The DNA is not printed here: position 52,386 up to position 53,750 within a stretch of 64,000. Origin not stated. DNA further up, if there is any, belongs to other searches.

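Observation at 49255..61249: Class II lanthipeptide locus with an NHLP-type export triad in a Bacteroidota-like genome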

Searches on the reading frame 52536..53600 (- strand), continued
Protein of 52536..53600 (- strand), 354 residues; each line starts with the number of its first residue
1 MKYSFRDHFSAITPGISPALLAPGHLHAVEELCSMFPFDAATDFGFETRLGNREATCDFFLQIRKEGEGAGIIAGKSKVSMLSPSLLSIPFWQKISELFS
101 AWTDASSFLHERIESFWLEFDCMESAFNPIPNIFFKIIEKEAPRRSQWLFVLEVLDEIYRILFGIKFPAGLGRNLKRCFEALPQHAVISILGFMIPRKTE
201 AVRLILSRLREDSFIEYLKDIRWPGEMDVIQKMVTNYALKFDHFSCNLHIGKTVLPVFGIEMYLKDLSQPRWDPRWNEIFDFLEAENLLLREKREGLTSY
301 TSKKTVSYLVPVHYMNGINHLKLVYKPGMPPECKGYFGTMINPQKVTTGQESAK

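Call 35: fold_search(model_id=the predicted structure, library=pdb)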
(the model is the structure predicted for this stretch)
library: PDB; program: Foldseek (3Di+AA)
matches with E <= 10: 574; with E <= 0.001: 23
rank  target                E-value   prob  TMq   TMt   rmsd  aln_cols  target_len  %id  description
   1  6zs0_AAA              8.5e-06  1.00  0.46  0.46   8.6       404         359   12  Crystal structure of 5-dimethylallyltryptophan synthase from Streptomyces coelicolor (released 2020-12-09)
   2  7w8u                  1.0e-05  1.00  0.49  0.50   7.1       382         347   13  Crystal Structure of Indole Prenyltransferase IptA (released 2022-10-19)
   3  5yk9_B                1.8e-05  1.00  0.48  0.55   7.3       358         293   11  Crystal structure of selenomethionine-labelled indole prenyltransferase AmbP1 (released 2018-06-06)
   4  5jxm                  5.7e-05  1.00  0.52  0.51   7.0       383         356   12  Crystal Structure of Prenyltransferase PriB Apo Form (released 2016-06-08)
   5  7w8x                  5.7e-05  1.00  0.50  0.51   6.7       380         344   10  DMSPP- and 6-Me-Trp-bound dimethylallyl tryptophan synthase, IptA (released 2022-10-19)
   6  7w8v                  6.0e-05  1.00  0.51  0.52   7.1       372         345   12  DMSPP- and Trp-bound 6-dimethylallyl tryptophan synthase, IptA (released 2022-10-19)
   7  7w8y                  6.0e-05  1.00  0.49  0.50   6.8       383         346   12  DMSPP- and Naplha-Me-Trp-bound 6-dimethylallyl tryptophan synthase, IptA (released 2022-10-19)
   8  7w8w                  8.7e-05  1.00  0.50  0.51   7.1       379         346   12  DMSPP- and 5-Me-Trp-bound 6-dimethylallyl tryptophan synthase, IptA (released 2022-10-19)
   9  4yzl                  1.3e-04  1.00  0.49  0.48   7.2       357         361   10  Crystal structure of the indole prenyltransferase TleC complexed with indolactam V and DMSPP (released 2016-03-16)
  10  7fhd_B                1.3e-04  1.00  0.43  0.51   8.6       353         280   11  Structure of prenyltransferase mutant Y288P from Streptomyces sp. (strain CL190) (released 2022-06-22)
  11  4ee8                  2.1e-04  1.00  0.46  0.52   7.8       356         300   10  Crystal structure of the Novel Phenazine Prenyltransferase EpzP (wildtype) (released 2012-11-14)
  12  5y7c_A                2.2e-04  1.00  0.43  0.50   8.0       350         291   11  Hapalindole A and DMSPP Bound AmbP3 (released 2018-07-18)
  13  4ee6_B                2.9e-04  1.00  0.45  0.53   7.8       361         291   10  Crystal Structure of the Novel Phenazine Prenyltransferase EpzP (methylated) (released 2012-11-14)
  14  6os5_B                3.2e-04  1.00  0.50  0.50   7.2       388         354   11  Crystal structure of CymD prenyltransferase complexed with L-tryptophan (released 2019-07-17)
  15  5k9m                  3.8e-04  1.00  0.51  0.51   6.9       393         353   11  Crystal Structure of PriB Binary Complex with Product Diphosphate (released 2016-06-15)
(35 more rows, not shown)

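Call 48: search_protein_families(library=pfam, proteins=[L001:12137-13201:-, L002:15631-16773:+, L003:3345-3986:+], max_evalue=0.1)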
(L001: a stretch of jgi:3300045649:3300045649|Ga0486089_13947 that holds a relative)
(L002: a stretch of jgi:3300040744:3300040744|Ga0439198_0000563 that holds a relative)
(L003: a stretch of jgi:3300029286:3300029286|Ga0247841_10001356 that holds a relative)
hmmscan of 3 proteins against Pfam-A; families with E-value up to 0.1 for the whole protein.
L001:12137-13201:- (354 aa): 3 families
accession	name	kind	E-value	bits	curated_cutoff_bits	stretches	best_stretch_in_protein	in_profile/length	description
PF13243.12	SQHop_cyclase_C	-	1.2e-08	34.8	26.1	1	176-290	164-286/319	Squalene-hopene cyclase C-terminal domain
PF13249.12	SQHop_cyclase_N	-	0.00079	19.1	26.2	0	178-233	52-108/291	Squalene-hopene cyclase N-terminal domain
PF07678.20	TED_complement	-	0.0037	16.9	22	0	244-291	88-136/312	A-macroglobulin TED domain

L002:15631-16773:+ (380 aa): 3 families
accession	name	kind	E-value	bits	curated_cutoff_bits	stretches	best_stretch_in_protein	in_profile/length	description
PF13243.12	SQHop_cyclase_C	-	1.6e-07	31.1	26.1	1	201-313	164-285/319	Squalene-hopene cyclase C-terminal domain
PF07678.20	TED_complement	-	0.0019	17.8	22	0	270-312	90-133/312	A-macroglobulin TED domain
PF13249.12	SQHop_cyclase_N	-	0.0089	15.7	26.2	0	202-254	51-105/291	Squalene-hopene cyclase N-terminal domain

L003:3345-3986:+ (213 aa): 8 families
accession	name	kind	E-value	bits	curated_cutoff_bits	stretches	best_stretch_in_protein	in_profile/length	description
PF02353.26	CMAS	-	1.6e-09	37.9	27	1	32-183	51-211/273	Mycolic acid cyclopropane synthetase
PF13649.12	Methyltransf_25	-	2e-09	38.4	27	1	47-142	1-97/97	Methyltransferase domain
PF08241.18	Methyltransf_11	-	4.8e-08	34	21.2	1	48-145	1-94/95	Methyltransferase domain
PF13847.12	Methyltransf_31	-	1.9e-07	31.3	27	1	42-156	2-121/145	Methyltransferase domain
PF08242.18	Methyltransf_12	-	2.7e-06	28.5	30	1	48-144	1-98/98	Methyltransferase domain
PF13489.12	Methyltransf_23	-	4.4e-05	23.7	27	1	41-183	20-160/164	Methyltransferase domain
PF08003.17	Methyltransf_9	-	0.00012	21.6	23.8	1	32-146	104-217/315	Protein of unknown function (DUF1698)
PF01135.25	PCMT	-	0.00064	20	20.3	1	39-149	69-174/210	Protein-L-isoaspartate(D-aspartate) O-methyltransferase (PCMT)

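Call 49: search_solved_structures(query=L001:12137-13201:-, max_evalue=1)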
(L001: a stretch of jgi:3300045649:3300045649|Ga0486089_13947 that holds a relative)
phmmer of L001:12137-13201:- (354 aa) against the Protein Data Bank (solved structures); distinct sequences matched with E-value up to 1: 22.
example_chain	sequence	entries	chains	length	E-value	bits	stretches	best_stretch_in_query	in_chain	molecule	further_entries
6sbg_A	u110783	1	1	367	1.3e-60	208.6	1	10-339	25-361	MstE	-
6sbf_A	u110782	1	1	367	3.6e-60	207.1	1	10-339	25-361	MstE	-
6sbb_A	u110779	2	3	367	4.4e-60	206.8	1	10-339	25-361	MstE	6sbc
6sbe_A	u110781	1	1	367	2e-59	204.7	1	10-339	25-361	MstE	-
6sbd_A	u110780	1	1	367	6.4e-59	203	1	10-339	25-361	MstE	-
6ij1_A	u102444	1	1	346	7.1e-49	169.9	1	5-338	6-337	Prenylcyclase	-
8pak_A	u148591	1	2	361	3.8e-35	124.8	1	5-338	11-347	Squalene--hopene cyclase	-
8paj_A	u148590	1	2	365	1.3e-33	119.8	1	8-347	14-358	Squalene-hopene/tetraprenyl-beta-curcumene cyclase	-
5bp8_A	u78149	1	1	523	1.1e-05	27.8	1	124-230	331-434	Ent-copalyl diphosphate synthase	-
1gsz_A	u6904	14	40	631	0.00012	24.4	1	177-289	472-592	SQUALENE--HOPENE CYCLASE | SQUALENE-HOPENE CYCLASE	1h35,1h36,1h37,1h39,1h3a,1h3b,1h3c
3sqc_A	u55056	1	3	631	0.00015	24.1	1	177-289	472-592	SQUALENE--HOPENE CYCLASE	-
2sqc_A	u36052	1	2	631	0.00019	23.8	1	177-289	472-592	SQUALENE-HOPENE CYCLASE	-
1hzf_A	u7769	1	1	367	0.0056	18.9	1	219-290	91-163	COMPLEMENT FACTOR C4A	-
7xkx_A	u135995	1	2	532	0.013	17.7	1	115-270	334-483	SQHop_cyclase_C domain-containing protein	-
5jtw_B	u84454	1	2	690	0.015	17.6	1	219-290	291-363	Complement C4-A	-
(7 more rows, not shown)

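Call 50: search_protein_representatives(alignment_id=A1)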
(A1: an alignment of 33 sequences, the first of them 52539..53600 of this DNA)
Query: 33 sequences, 347 profile positions. Proteins with E-value up to 0.001 (for the whole library): 3741; up to 1e-10: 2945; up to 1e-30: 1191. The best 150 are listed.
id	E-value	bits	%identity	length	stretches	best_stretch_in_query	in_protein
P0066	1.4e-138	478.1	-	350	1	1-345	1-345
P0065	2.3e-135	467.6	-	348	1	2-344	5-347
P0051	3.4e-129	447.3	-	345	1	1-343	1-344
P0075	1.2e-110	386.3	-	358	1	1-344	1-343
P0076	5.6e-96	338.0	-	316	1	44-343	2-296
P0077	6.1e-92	324.8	-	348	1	3-344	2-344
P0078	1.4e-86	307.1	-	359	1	1-344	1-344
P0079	3.9e-86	305.7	-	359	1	3-345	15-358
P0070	7.9e-84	298.1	-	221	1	130-344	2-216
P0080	5.4e-80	285.5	-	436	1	5-342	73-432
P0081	1.5e-78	280.7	-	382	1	1-342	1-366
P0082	6.9e-78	278.5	-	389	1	2-339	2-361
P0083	9.9e-78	278.0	-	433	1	6-342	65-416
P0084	2.2e-76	273.6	-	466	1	5-342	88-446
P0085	3.3e-76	273.0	-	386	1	4-339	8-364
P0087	3.3e-75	269.7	-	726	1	4-344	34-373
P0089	1.1e-74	268.0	-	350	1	2-343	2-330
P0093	1.0e-73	264.8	-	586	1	5-338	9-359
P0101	2.5e-72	260.2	-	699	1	4-341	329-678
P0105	1.6e-71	257.6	-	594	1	3-340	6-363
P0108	5.4e-71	255.9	-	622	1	5-341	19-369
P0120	1.6e-68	247.8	-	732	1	4-340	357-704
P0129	1.2e-67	244.8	-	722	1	5-340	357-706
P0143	2.3e-65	237.3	-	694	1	4-340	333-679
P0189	2.4e-60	220.9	-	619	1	8-340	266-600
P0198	3.9e-59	216.9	-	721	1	4-343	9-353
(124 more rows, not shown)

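Call 51: search_protein_families(library=pfam, proteins=[P0087, P0101, P0120, P0129, P0143, P0198, P0093, P0105, P0108, P0189], max_evalue=0.001)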
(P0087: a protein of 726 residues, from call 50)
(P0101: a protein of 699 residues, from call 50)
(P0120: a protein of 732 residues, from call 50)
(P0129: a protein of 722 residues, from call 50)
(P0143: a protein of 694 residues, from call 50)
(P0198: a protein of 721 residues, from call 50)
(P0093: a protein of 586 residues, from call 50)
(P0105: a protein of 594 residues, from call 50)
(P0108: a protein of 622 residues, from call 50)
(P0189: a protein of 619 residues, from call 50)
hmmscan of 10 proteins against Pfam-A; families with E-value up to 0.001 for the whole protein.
P0087 (726 aa): 3 families
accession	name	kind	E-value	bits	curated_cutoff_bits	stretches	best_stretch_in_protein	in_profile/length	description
PF13243.12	SQHop_cyclase_C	-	4.1e-08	33.1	26.1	1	564-675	165-286/319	Squalene-hopene cyclase C-terminal domain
PF07678.20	TED_complement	-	8.3e-05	22.3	22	0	628-679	87-139/312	A-macroglobulin TED domain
PF13249.12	SQHop_cyclase_N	-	0.00025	20.8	26.2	0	656-673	47-64/291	Squalene-hopene cyclase N-terminal domain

P0101 (699 aa): 0 families

P0120 (732 aa): 0 families

P0129 (722 aa): 0 families

P0143 (694 aa): 0 families

P0198 (721 aa): 1 family
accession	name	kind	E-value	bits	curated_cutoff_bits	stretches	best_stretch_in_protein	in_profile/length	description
PF13243.12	SQHop_cyclase_C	-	3.7e-09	36.5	26.1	0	607-650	135-178/319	Squalene-hopene cyclase C-terminal domain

P0093 (586 aa): 2 families
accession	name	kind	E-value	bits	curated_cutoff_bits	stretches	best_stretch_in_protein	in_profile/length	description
PF13640.12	2OG-FeII_Oxy_3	-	9.9e-18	65.4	27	1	473-576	2-98/98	2OG-Fe(II) oxygenase superfamily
PF13661.12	2OG-FeII_Oxy_4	-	1.7e-08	35.3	27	1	473-575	2-97/98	2OG-Fe(II) oxygenase superfamily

P0105 (594 aa): 2 families
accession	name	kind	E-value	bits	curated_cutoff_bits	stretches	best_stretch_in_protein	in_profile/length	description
PF13640.12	2OG-FeII_Oxy_3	-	3.9e-16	60.2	27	1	471-581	2-98/98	2OG-Fe(II) oxygenase superfamily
PF13661.12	2OG-FeII_Oxy_4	-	1e-08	36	27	1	471-581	2-98/98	2OG-Fe(II) oxygenase superfamily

P0108 (622 aa): 2 families
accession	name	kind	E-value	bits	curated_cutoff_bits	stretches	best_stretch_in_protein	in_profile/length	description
PF13640.12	2OG-FeII_Oxy_3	-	2e-17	64.4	27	1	510-621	2-98/98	2OG-Fe(II) oxygenase superfamily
PF13661.12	2OG-FeII_Oxy_4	-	2.5e-08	34.8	27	1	510-620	2-97/98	2OG-Fe(II) oxygenase superfamily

P0189 (619 aa): 0 families

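Call 52: list_cluster_members(proteins=[P0087, P0101, P0120, P0198, P0093, P0080, P0081, P0082, P0075, P0089])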
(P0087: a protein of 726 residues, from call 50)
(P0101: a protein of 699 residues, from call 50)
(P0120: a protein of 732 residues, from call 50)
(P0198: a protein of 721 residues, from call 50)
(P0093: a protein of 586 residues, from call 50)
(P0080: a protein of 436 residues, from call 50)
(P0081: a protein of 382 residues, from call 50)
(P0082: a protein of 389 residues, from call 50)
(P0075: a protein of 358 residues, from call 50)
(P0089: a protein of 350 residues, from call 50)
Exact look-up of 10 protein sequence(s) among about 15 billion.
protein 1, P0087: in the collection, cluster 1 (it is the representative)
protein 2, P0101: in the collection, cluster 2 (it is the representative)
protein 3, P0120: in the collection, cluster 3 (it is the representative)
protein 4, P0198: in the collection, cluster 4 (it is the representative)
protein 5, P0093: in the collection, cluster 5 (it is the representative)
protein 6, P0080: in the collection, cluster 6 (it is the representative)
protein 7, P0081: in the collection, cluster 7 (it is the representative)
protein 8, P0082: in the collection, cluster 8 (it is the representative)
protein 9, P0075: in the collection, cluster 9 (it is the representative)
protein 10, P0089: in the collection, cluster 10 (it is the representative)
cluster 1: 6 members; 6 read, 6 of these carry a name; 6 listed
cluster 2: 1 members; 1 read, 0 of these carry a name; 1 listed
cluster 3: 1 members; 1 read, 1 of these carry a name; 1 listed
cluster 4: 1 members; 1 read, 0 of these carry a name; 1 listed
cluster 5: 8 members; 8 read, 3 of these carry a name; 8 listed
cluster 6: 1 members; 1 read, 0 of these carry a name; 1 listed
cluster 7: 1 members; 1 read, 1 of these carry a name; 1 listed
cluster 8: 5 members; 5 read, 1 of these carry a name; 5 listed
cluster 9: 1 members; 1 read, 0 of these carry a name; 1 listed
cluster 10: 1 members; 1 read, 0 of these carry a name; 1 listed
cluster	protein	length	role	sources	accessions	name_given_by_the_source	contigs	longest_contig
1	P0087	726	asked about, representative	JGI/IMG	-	hypothetical protein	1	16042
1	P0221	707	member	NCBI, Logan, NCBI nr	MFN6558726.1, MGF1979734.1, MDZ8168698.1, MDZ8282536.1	MAG: prenyltransferase/squalene oxidase repeat-containing protein [Nostoc sp. ChiSLP01] | prenyltransferase/squalene oxidase repeat-containing protein [Nostoc sp. CmiSLP01]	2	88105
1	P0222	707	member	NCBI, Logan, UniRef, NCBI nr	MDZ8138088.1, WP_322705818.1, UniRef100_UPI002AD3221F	MAG: prenyltransferase/squalene oxidase repeat-containing protein [Nostoc sp. DedQUE04] | prenyltransferase/squalene oxidase repeat-containing protein n=1 Tax=Nostoc sp. DedQUE04 ... | prenyltransferase/squalene oxidase repeat-containing protein [Nostoc sp. DedQUE04]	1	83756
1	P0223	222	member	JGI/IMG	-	hypothetical protein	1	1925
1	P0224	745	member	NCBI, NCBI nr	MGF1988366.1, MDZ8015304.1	MAG: hypothetical protein RMY62_010930 [Nostoc sp. ZfuVER08] | prenyltransferase/squalene oxidase repeat-containing protein [Nostoc sp. ZfuVER08]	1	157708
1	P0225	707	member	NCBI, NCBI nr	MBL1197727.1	MAG: hypothetical protein FWK04_01250 [Nostoc sp. GBBB01] | hypothetical protein [Nostoc sp. GBBB01]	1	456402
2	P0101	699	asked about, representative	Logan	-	-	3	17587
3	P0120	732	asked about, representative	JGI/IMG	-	hypothetical protein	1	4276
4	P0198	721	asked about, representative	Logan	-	-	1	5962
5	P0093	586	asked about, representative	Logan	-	-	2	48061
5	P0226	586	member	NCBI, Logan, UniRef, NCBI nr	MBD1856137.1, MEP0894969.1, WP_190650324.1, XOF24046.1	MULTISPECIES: 2OG-Fe(II) oxygenase [Leptolyngbya] | 2OG-Fe(II) oxygenase n=1 Tax=Leptolyngbya TaxID=47251 RepID=UPI001684C4CB | 2OG-Fe(II) oxygenase [Leptolyngbya sp. FACHB-1624]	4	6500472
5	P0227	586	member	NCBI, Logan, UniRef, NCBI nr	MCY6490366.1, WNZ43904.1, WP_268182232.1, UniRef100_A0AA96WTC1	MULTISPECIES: 2OG-Fe(II) oxygenase [Leptolyngbya] | 2OG-Fe(II) oxygenase n=1 Tax=Leptolyngbya boryana CZ1 TaxID=3060204 RepID=A0AA96WTC1_LEPBY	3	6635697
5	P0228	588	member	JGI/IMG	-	Rps23 Pro-64 3,4-dihydroxylase Tpa1-like proline 4-hydroxylase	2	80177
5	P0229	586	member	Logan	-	-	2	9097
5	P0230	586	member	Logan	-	-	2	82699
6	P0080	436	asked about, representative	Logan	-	-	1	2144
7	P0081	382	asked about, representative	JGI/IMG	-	hypothetical protein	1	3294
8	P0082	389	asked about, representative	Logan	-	-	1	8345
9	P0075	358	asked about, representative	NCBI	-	-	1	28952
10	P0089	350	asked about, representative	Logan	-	-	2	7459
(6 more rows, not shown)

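Call 65: search_protein_families(library=ncbifam, proteins=[L004:7557-7880:-, L001:13427-13738:+], max_evalue=0.1)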
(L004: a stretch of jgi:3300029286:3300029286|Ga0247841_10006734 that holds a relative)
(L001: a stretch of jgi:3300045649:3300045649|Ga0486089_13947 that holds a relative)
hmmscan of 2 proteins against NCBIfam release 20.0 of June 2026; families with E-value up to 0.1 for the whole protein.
L004:7557-7880:- (107 aa): 8 families
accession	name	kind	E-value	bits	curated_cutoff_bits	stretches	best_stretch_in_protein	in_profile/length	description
TIGR03793.1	leader_NHLP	domain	8.2e-27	92.9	50.9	1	3-84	1-77/77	NHLP leader peptide family RiPP precursor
TIGR01323.1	nitrile_alph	equivalog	8.1e-07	28.7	249.85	1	16-79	112-172/189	nitrile hydratase subunit alpha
NF038399.1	NH_RiPP_Os17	domain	2.5e-05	24.3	40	1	9-34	4-29/63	Os1348 family NHLP clan protein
TIGR03795.1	RNP_Burkhold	subfamily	9.2e-05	22.7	41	1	11-56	20-65/114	BMA_0021/BMA_0022 family TOMM bacteriocin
TIGR03798.1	leader_Nif11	subfamily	0.0037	17.5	32.3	0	70-84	54-68/68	Nif11-like leader peptide family RiPP precursor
TIGR03887.1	thiocyan_alph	equivalog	0.01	15.6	291.45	1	17-70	124-176/200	thiocyanate hydrolase subunit gamma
NF033431.1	cinnamycin_RiPP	subfamily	0.015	16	35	1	9-45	2-39/81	cinnamycin family lantibiotic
TIGR03898.1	lanti_MRSA_kill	subfamily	0.041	13.8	23.5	0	72-84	32-44/44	mersacidin/lichenicidin family type 2 lantibiotic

L001:13427-13738:+ (103 aa): 9 families
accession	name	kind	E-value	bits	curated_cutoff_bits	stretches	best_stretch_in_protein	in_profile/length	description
TIGR03793.1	leader_NHLP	domain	1.7e-22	79.1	50.9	1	7-85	4-77/77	NHLP leader peptide family RiPP precursor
NF038399.1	NH_RiPP_Os17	domain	7.5e-07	29.1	40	1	11-42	5-35/63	Os1348 family NHLP clan protein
TIGR01323.1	nitrile_alph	equivalog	0.00011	21.8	249.85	1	17-82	112-174/189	nitrile hydratase subunit alpha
TIGR04509.1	mod_pep_NH_fam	subfamily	0.003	17.6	34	1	7-36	5-34/87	NHLP-related RiPP peptide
TIGR03887.1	thiocyan_alph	equivalog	0.0057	16.5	291.45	1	19-81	125-184/200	thiocyanate hydrolase subunit gamma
TIGR03795.1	RNP_Burkhold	subfamily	0.008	16.5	41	1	13-55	21-63/114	BMA_0021/BMA_0022 family TOMM bacteriocin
NF033431.1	cinnamycin_RiPP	subfamily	0.052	14.2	35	1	10-32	2-24/81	cinnamycin family lantibiotic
TIGR03798.1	leader_Nif11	subfamily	0.057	13.7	32.3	0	69-85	53-68/68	Nif11-like leader peptide family RiPP precursor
TIGR03898.1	lanti_MRSA_kill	subfamily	0.098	12.6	23.5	0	69-85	28-44/44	mersacidin/lichenicidin family type 2 lantibiotic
